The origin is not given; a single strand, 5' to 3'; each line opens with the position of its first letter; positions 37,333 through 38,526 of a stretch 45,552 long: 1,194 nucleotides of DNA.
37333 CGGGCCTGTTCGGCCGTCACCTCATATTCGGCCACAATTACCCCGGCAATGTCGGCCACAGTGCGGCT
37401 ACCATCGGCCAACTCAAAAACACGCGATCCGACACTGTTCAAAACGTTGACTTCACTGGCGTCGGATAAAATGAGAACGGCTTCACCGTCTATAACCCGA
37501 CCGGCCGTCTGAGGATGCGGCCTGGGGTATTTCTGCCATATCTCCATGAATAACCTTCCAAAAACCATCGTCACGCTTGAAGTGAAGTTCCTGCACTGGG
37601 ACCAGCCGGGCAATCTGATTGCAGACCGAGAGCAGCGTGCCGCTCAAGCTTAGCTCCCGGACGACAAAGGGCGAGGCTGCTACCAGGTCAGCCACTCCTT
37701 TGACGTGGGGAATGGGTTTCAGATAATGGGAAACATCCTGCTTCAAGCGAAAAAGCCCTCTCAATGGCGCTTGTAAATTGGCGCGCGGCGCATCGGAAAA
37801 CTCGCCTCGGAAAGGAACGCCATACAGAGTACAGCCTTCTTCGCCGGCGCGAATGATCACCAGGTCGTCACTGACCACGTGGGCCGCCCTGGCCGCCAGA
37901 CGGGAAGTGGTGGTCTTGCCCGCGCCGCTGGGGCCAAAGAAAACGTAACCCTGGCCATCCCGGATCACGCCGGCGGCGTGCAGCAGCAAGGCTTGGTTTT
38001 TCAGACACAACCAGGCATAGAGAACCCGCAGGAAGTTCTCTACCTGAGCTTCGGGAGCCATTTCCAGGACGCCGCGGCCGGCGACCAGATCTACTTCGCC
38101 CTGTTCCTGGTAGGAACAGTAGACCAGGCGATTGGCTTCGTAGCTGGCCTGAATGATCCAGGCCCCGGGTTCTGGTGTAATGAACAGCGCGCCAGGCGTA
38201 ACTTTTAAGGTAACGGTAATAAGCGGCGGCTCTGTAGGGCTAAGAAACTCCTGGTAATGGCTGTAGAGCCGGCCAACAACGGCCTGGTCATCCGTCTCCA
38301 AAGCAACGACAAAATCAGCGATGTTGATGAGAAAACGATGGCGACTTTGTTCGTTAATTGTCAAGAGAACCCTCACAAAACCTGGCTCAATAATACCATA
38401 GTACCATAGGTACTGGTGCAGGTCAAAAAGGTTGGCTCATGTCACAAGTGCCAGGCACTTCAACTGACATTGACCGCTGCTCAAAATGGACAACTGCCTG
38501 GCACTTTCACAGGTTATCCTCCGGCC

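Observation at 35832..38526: Uncharacterised RiPP-like cassette: HprK-related kinase, PqqD-like chaperone, SPASM radical-SAM enzyme and two tandem precursor peptides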

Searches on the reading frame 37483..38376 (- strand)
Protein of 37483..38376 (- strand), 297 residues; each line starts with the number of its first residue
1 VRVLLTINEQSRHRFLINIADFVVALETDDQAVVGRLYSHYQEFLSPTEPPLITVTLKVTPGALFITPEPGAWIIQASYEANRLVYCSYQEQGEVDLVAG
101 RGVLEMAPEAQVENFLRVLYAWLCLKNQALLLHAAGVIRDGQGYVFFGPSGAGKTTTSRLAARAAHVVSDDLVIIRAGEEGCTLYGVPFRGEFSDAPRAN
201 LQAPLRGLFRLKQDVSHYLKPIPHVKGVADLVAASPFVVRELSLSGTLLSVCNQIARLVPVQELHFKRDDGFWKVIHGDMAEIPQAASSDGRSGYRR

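Call 3: search_protein_families(library=ncbifam, proteins=[window:37483-38376:-], max_evalue=0.01)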
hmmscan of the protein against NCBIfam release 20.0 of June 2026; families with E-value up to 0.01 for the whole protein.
window:37483-38376:- (297 aa): 14 families
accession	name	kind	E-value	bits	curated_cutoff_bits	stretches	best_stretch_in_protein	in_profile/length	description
TIGR04355.1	HprK_rel_B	hypoth_equivalog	2e-15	56.8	200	1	10-188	14-204/351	HprK-related kinase B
TIGR04352.1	HprK_rel_A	equivalog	4.5e-06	26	200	1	126-178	93-146/280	HprK-related kinase A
TIGR04249.1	SCM_chp_ScmC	equivalog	1.3e-05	24.7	125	1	128-222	124-224/292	SynChlorMet cassette protein ScmC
NF011524.0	PRK14963.1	equivalog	9e-05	21.7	601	1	133-170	28-65/647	DNA polymerase III subunits gamma and tau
NF011512.0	PRK14950.1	equivalog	0.00079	18.7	593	1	139-167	36-64/585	DNA polymerase III subunits gamma and tau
TIGR03499.1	FlhF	equivalog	0.0018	18.3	174.15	1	137-166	194-224/286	flagellar biosynthesis GTPase FlhF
NF008233.0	PRK11000.1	equivalog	0.0019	17.1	568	1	138-174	26-62/369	maltose/maltodextrin ABC transporter ATP-binding protein MalK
TIGR02397.1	dnaX_nterm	equivalog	0.0023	17.2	250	1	141-164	36-59/355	DNA polymerase III subunit gamma/tau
NF006819.0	PRK09344.1-1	subfamily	0.0027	16.6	745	1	118-164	216-262/538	phosphoenolpyruvate carboxykinase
NF011516.0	PRK14955.1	equivalog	0.0028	16.5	560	0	139-167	36-64/397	DNA polymerase III subunits gamma and tau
NF006821.0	PRK09344.1-3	subfamily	0.003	16.3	369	1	115-175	188-261/525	phosphoenolpyruvate carboxykinase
NF011515.0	PRK14954.1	equivalog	0.0075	14.9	1117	0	139-166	36-63/620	DNA polymerase III subunits gamma and tau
NF006820.0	PRK09344.1-2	subfamily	0.0086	14.7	636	0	123-163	207-248/529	phosphoenolpyruvate carboxykinase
NF011310.0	PRK14721.1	equivalog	0.0094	15.2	725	0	133-165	184-216/423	flagellar biosynthesis regulator FlhF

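Call 4: search_protein_families(library=pfam, proteins=[window:37483-38376:-], max_evalue=0.01)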
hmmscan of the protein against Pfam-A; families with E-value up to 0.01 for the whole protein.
window:37483-38376:- (297 aa): 1 family
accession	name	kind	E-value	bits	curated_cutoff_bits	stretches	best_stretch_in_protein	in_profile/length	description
PF01293.25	PEPCK_ATP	-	0.00069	18.9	26.5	1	121-172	188-239/465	Phosphoenolpyruvate carboxykinase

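Call 16: find_homologous_proteins(query=window:37483-38376:-, max_evalue=0.001)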
Query window:37483-38376:- (297 aa): 441 proteins with E <= 0.001 among 8000 candidates; the best 120 are listed.
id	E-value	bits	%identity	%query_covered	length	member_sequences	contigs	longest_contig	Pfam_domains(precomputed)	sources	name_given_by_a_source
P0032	6.1e-193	658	100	99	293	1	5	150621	PF27840.1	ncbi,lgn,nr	ncbi:MAG: hypothetical protein L0332_31405 [Chloroflexi bacterium]|nr:hypothetical protein [Chlorofl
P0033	2.3e-132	459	70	96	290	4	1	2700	PF27840.1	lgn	-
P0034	8.6e-129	447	69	96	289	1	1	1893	PF27840.1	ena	-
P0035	7.0e-127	441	69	93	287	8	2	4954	PF27840.1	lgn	-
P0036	8.0e-127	441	67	96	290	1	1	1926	PF27840.1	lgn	-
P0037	3.3e-126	439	69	92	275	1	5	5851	PF27840.1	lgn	-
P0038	2.5e-125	436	69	92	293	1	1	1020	PF27840.1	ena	-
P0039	2.9e-124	432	68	92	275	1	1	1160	PF27840.1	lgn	-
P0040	3.7e-124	432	68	92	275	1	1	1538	PF27840.1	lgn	-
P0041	2.0e-123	429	70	89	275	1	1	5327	PF27840.1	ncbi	-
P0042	3.8e-123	428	67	92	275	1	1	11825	PF27840.1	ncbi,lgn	ncbi:MAG: hypothetical protein WAM60_18305 [Candidatus Promineifilaceae bacterium]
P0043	1.4e-122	427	69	92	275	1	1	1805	PF27840.1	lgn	-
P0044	1.8e-122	426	68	92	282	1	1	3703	PF27840.1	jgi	jgi:hypothetical protein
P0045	3.1e-122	425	68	91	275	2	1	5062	PF27840.1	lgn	-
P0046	4.9e-122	425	69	87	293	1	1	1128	PF27840.1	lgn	-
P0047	8.6e-122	424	67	92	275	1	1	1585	PF27840.1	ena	-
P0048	2.8e-121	422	68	92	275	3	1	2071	PF27840.1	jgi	jgi:hypothetical protein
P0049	5.8e-121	421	68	91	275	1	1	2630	PF27840.1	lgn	-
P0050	6.3e-121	421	67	92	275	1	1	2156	PF27840.1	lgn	-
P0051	1.2e-120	420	67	92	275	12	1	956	PF27840.1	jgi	jgi:hypothetical protein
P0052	2.7e-120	419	67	92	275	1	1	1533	PF27840.1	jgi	jgi:hypothetical protein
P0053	4.1e-120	419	67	90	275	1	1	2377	PF27840.1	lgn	-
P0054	5.1e-120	418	68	89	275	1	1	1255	PF27840.1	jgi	-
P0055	7.0e-120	418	68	89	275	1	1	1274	PF27840.1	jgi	-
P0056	1.6e-119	417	67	92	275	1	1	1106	PF27840.1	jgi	jgi:hypothetical protein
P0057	2.3e-119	416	67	92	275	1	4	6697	PF27840.1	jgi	jgi:hypothetical protein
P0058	3.6e-119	415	67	92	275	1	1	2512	PF27840.1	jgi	jgi:hypothetical protein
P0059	8.8e-119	414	68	90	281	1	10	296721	PF27840.1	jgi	jgi:hypothetical protein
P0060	9.3e-119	414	66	92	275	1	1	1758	PF27840.1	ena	-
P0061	4.3e-114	399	64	94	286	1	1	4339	PF27840.1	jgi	jgi:hypothetical protein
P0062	7.2e-114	398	66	91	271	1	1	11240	PF27840.1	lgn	-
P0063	4.2e-113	396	62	95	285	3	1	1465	PF13671.13,PF27840.1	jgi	jgi:hypothetical protein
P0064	1.8e-112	393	60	94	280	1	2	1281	PF27840.1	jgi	jgi:hypothetical protein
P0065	1.9e-112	393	63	94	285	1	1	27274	PF27840.1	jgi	jgi:hypothetical protein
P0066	3.3e-112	393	61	97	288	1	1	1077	PF13671.13,PF27840.1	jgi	jgi:hypothetical protein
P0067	2.5e-111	390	60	96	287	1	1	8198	PF27840.1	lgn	-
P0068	3.8e-111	389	60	97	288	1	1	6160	PF27840.1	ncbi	-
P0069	1.8e-110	387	61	95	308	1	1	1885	PF27840.1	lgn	-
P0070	6.7e-109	382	59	96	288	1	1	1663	PF27840.1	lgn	-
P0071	8.5e-109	381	60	96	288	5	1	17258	PF27840.1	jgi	jgi:hypothetical protein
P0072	5.8e-108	379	59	97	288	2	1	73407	PF27840.1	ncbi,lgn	ncbi:MAG: hypothetical protein WA996_05105 [Candidatus Promineifilaceae bacterium]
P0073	1.0e-107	378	60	97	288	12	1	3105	PF27840.1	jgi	jgi:hypothetical protein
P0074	1.9e-107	377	58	96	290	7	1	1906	PF27840.1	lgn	-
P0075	3.6e-106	373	60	94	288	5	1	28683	PF27840.1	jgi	jgi:hypothetical protein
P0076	2.4e-105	370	57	98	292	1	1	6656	PF27840.1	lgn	-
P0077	3.7e-105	369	57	97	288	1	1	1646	PF27840.1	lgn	-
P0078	7.3e-105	368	61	96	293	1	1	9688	PF27840.1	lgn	-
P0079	1.1e-104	368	57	98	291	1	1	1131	PF27840.1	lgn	-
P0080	1.2e-104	368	58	98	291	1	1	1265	PF27840.1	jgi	jgi:hypothetical protein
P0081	3.2e-104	366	60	90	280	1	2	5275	PF27840.1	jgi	-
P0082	1.3e-103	364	59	92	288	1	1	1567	PF27840.1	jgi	jgi:hypothetical protein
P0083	3.9e-103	363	55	98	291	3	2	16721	PF27840.1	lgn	-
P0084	3.1e-102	360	57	94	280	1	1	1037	PF27840.1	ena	-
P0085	2.3e-101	357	55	98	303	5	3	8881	PF27840.1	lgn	-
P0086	5.3e-101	356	55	96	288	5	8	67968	PF27840.1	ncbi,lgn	-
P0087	9.0e-101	355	58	94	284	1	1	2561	PF27840.1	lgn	-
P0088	1.4e-100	354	54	97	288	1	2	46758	PF27840.1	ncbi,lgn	-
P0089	1.9e-100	354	60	93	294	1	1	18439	PF27840.1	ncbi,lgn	ncbi:MAG: hypothetical protein AB1791_04910 [Chloroflexota bacterium]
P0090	3.7e-100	353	54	97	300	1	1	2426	PF27840.1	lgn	-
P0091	5.3e-100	353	62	89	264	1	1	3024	PF27840.1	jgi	jgi:hypothetical protein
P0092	6.1e-100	352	55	94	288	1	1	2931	PF27840.1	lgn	-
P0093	1.9e-99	351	55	93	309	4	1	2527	PF01293.26,PF27840.1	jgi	-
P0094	8.1e-99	349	60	88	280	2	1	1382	PF27840.1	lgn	-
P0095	1.4e-98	348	53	94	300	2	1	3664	PF01293.26,PF27840.1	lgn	-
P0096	2.2e-98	347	54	93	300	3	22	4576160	PF27840.1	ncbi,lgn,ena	-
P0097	2.6e-98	347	54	93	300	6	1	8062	PF27840.1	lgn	-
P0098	4.9e-98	346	56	93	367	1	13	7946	PF27840.1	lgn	-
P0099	5.0e-98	346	54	93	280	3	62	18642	PF27840.1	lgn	-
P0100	5.0e-98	346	55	96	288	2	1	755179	PF27840.1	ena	-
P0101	6.9e-98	346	54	93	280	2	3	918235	PF27840.1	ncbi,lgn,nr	ncbi:MAG: hypothetical protein KJ063_10990 [Anaerolineae bacterium]|nr:hypothetical protein [Anaerol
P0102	9.9e-98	345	56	92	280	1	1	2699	PF27840.1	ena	-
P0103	1.4e-97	345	57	92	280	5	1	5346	PF27840.1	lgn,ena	-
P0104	5.3e-97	343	52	93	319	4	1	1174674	PF27840.1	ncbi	-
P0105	2.1e-96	341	54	94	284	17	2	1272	PF27840.1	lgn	-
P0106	2.7e-96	340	53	94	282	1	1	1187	PF27840.1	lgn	-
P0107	3.1e-96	340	56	89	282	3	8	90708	PF27840.1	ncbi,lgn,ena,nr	ncbi:MAG: hypothetical protein KC418_23350 [Anaerolineales bacterium]|nr:hypothetical protein [Anaer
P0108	3.5e-96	340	54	90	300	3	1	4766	PF27840.1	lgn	-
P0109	1.0e-95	338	53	92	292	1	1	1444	PF27840.1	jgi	-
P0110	5.3e-95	336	65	77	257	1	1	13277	PF27840.1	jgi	jgi:hypothetical protein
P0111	1.7e-94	334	55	94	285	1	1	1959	PF27840.1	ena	-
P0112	2.9e-93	330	53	98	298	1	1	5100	PF27840.1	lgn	-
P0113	7.7e-92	326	56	94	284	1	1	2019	PF13671.13,PF27840.1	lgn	-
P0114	8.7e-92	326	52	97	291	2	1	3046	PF27840.1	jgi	jgi:hypothetical protein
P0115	1.1e-91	325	56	91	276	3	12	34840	PF13671.13,PF27840.1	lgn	-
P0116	1.5e-91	325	55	91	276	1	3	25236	PF27840.1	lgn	-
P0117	2.5e-91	324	56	89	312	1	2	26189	PF27840.1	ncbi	-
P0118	7.3e-91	323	53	92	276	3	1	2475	PF27840.1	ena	-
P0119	1.1e-89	319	52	93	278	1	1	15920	PF27840.1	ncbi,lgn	ncbi:MAG: hypothetical protein ACRDHL_05905 [Candidatus Promineifilaceae bacterium]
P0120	3.5e-89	317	53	93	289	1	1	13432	PF27840.1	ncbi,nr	ncbi:MAG TPA: hypothetical protein VLL52_11150 [Anaerolineae bacterium]|nr:hypothetical protein [Ana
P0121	3.6e-89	317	52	97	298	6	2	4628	PF27840.1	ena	-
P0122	1.1e-88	315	53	94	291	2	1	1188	PF27840.1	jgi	jgi:hypothetical protein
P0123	3.4e-88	314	55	89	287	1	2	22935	PF13671.13,PF27840.1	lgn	-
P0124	7.7e-87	309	55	90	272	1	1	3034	PF27840.1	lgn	-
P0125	3.7e-85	304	50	93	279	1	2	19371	PF27840.1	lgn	-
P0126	7.5e-84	300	72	61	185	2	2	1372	PF27840.1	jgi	jgi:hypothetical protein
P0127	1.1e-83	299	53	90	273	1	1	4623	PF27840.1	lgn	-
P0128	1.6e-83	298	53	88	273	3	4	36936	PF27840.1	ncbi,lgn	-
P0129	5.2e-83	297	55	88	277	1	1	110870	PF27840.1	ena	-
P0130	2.1e-81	291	52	89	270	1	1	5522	PF27840.1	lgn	-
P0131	2.3e-81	291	57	74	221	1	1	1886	PF27840.1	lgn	-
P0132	2.5e-81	291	52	90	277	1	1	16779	PF27840.1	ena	-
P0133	4.3e-81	290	50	92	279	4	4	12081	PF27840.1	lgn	-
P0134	7.4e-81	290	49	94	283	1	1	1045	PF27840.1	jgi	jgi:hypothetical protein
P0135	8.5e-81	289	50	90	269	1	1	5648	PF27840.1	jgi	jgi:hypothetical protein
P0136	1.1e-80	289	51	88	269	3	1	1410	PF27840.1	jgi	-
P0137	1.3e-80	289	47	97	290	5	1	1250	PF27840.1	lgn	-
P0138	2.6e-79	285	53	89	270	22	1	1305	PF27840.1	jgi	-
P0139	2.8e-79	285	53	89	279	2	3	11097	PF27840.1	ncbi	-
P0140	7.1e-79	283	48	89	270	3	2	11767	PF27840.1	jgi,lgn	-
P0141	7.8e-79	283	53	87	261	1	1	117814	PF27840.1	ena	-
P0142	3.3e-78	281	48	89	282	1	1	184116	PF27840.1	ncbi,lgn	-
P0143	1.8e-77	279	49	95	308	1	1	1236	PF27840.1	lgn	-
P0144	2.0e-77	278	49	92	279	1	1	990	PF27840.1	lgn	-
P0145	2.7e-77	278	52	90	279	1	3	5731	PF13671.13,PF27840.1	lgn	-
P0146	2.8e-77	278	46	97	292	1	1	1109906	PF27840.1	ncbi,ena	-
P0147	4.9e-77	277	48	89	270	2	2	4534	PF27840.1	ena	-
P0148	1.2e-76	276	54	80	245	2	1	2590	PF27840.1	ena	-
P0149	1.2e-76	276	50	88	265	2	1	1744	PF27840.1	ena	-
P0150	1.7e-75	272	48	88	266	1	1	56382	PF27840.1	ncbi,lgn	-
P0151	2.8e-75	271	48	88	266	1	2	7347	PF27840.1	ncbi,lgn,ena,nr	ncbi:MAG TPA: hypothetical protein EYP49_16845 [Anaerolineae bacterium]|nr:hypothetical protein [Ana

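Call 18: find_related_loci(query=A2, collection=genome_contigs, flank=7000)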
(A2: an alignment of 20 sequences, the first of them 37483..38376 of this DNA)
Query A2 (297 aa) in genome_contigs; peptide patterns used: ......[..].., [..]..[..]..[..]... (x = any residue, [..] = any of these).
599 stretches matched a pattern (row limit reached: there are more); 203 encode a relative of the query (tblastn E <= 1e-3); the best 80 are kept; 80 distinct loci.
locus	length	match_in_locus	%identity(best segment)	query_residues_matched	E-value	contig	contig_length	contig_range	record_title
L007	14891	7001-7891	68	3-297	8e-138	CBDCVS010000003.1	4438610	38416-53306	MAG: Candidatus Promineifilaceae bacterium isolate 0f3264e9-d07a-4064-bd01-bd2e928dc920 genome assembly, contig: contig_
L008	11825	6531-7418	65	4-297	4e-133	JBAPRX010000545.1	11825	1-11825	MAG: Candidatus Promineifilaceae bacterium isolate MFD01065_ilm_asm_bin18 k127_283110, whole genome shotgun sequence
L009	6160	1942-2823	61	4-297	1e-120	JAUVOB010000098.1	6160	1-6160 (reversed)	MAG: Chloroflexota bacterium isolate CSMAG_625 CSMAG_625_k141_1189157_length_6160_cov_8.0000, whole genome shotgun seque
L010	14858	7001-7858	60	6-294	9e-116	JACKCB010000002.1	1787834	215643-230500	MAG: Ardenticatenaceae bacterium isolate HK-STAS-CHLO-36 HK-STAS-CHLO-36_2, whole genome shotgun sequence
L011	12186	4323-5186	59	4-291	8e-116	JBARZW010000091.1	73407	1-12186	MAG: Candidatus Promineifilaceae bacterium isolate MFD12960_ilm_asm_bin17 k127_145008, whole genome shotgun sequence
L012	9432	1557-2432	57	4-295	8e-115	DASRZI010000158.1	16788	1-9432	MAG TPA_asm: Candidatus Zixiibacteriota bacterium isolate SMAG_U14180 k141_3185064, whole genome shotgun sequence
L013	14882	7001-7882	54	4-297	7e-107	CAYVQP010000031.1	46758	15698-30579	MAG TPA_asm: uncultured Ardenticatenaceae bacterium isolate SRP173033_co3_129 genome assembly, contig: NODE_711_length_4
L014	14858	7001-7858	55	7-290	2e-106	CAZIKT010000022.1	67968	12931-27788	MAG TPA_asm: uncultured Ardenticatenaceae bacterium isolate SRP329715_co1_364 genome assembly, contig: NODE_455_length_6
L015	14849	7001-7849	53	15-297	4e-106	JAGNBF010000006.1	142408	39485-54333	MAG: Chloroflexota bacterium isolate Go_Eff_bin_125 Go_Eff_87_length_142408_cov_13.710102, whole genome shotgun sequence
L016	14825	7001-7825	53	16-290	8e-105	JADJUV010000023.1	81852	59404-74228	MAG: Candidatus Trichofilum aggregatum isolate Hirt_MAXAC.142 tig00024184-10-816970, whole genome shotgun sequence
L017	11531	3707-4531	54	10-284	1e-104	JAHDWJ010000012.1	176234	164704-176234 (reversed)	MAG: Anaerolineae bacterium isolate CHL7 NODE_257_length_176234_cov_19.851617, whole genome shotgun sequence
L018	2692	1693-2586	53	5-296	1e-103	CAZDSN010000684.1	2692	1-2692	MAG TPA_asm: uncultured Ardenticatenaceae bacterium isolate SRP173033_co1_193 genome assembly, contig: NODE_123122_lengt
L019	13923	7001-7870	53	5-296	1e-98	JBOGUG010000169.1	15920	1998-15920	MAG: Candidatus Promineifilaceae bacterium isolate M3-S_concoct.bin.207 k127_2377219, whole genome shotgun sequence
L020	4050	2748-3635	53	5-296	9e-99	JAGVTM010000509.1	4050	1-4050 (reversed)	MAG: Chloroflexota bacterium isolate THP_Bin_29 THP_Bin_29_scaffold_9942, whole genome shotgun sequence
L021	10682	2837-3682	53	17-296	1e-96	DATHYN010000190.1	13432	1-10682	MAG TPA_asm: Anaerolineae bacterium isolate SMAG_U16212 k141_1495989, whole genome shotgun sequence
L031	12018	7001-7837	47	16-297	1e-72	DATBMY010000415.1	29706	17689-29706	MAG TPA_asm: Blastocatellia bacterium isolate SMAG_U4010 k141_3722440, whole genome shotgun sequence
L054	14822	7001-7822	35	17-278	9e-41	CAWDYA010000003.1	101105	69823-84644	MAG: uncultured Acidobacteriota bacterium isolate MFD05684.bin.1.277 genome assembly, contig: contig_37139, whole genome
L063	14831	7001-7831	31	2-276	7e-37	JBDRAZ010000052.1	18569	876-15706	MAG: archaeon isolate MEGAHIT-group-1.1032 k141_9165303, whole genome shotgun sequence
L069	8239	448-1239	32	12-278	3e-34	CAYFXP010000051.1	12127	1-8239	MAG TPA_asm: uncultured Syntrophobacterales bacterium isolate ERP108616_co1_46 genome assembly, contig: k119_1827889, wh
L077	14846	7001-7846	28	12-292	4e-32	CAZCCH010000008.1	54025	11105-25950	MAG TPA_asm: uncultured Planctomycetia bacterium isolate SRP077602_co2_372 genome assembly, contig: NODE_925_length_5402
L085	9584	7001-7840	30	15-297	9e-31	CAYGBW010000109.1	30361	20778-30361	MAG TPA_asm: uncultured Thermodesulfobacteriota bacterium isolate ERP108616_co1_403 genome assembly, contig: k119_450688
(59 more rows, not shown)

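Call 19: search_solved_structures(query=A2, max_evalue=1, show_alignments=2)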
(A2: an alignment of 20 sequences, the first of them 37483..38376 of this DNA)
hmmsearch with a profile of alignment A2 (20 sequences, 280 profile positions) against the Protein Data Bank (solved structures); distinct sequences matched with E-value up to 1: 29.
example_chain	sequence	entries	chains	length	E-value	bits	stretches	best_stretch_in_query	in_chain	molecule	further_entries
6c2u_A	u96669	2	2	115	0.00018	24.2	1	141-166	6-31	phosphate-loop protein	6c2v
9bcr_C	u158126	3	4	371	0.01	18.4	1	134-174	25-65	Maltose/maltodextrin import ATP-binding protein MalK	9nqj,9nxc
9bcr_D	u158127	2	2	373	0.01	18.4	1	134-174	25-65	Maltose/maltodextrin import ATP-binding protein MalK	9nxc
2r6g_A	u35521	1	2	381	0.01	18.4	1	134-174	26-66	Maltose/maltodextrin import ATP-binding protein malK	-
1q12_A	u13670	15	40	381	0.01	18.4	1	134-174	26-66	Maltose/maltodextrin transport ATP-binding protein malK | Maltose/maltodextrin import ATP-binding protein malK | Fused maltose transport subunit, ATP-binding co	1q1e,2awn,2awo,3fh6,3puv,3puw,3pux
1q1b_A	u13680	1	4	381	0.01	18.4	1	134-174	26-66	Maltose/maltodextrin transport ATP-binding protein malK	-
1ii2_A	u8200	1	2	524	0.016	17.8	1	122-155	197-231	PHOSPHOENOLPYRUVATE CARBOXYKINASE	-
1j3b_A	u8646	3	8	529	0.08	15.5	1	114-154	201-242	ATP-dependent phosphoenolpyruvate carboxykinase | Phosphoenolpyruvate carboxykinase [ATP]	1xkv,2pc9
8tm0_A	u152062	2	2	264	0.082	15.4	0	159-197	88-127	NKG2-D type II integral membrane protein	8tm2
1v43_A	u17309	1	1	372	0.18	14.4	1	134-157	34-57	sugar-binding transport ATP-binding protein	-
1vci_A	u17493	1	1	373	0.18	14.4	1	134-157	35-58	sugar-binding transport ATP-binding protein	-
2d62_A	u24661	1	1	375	0.28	13.7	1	134-158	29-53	multiple sugar-binding transport ATP-binding protein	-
4yer_A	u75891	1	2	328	0.31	13.6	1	134-156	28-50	ABC transporter ATP-binding protein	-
6fn1_A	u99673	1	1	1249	0.33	13.5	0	134-160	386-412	Human-mouse chimeric ABCB1 (ABCBHM)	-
6fn4_A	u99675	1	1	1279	0.35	13.4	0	134-160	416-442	Apo form of Human-mouse chimeric ABCB1 (ABCB1HM) in complex with Antigen binding fragment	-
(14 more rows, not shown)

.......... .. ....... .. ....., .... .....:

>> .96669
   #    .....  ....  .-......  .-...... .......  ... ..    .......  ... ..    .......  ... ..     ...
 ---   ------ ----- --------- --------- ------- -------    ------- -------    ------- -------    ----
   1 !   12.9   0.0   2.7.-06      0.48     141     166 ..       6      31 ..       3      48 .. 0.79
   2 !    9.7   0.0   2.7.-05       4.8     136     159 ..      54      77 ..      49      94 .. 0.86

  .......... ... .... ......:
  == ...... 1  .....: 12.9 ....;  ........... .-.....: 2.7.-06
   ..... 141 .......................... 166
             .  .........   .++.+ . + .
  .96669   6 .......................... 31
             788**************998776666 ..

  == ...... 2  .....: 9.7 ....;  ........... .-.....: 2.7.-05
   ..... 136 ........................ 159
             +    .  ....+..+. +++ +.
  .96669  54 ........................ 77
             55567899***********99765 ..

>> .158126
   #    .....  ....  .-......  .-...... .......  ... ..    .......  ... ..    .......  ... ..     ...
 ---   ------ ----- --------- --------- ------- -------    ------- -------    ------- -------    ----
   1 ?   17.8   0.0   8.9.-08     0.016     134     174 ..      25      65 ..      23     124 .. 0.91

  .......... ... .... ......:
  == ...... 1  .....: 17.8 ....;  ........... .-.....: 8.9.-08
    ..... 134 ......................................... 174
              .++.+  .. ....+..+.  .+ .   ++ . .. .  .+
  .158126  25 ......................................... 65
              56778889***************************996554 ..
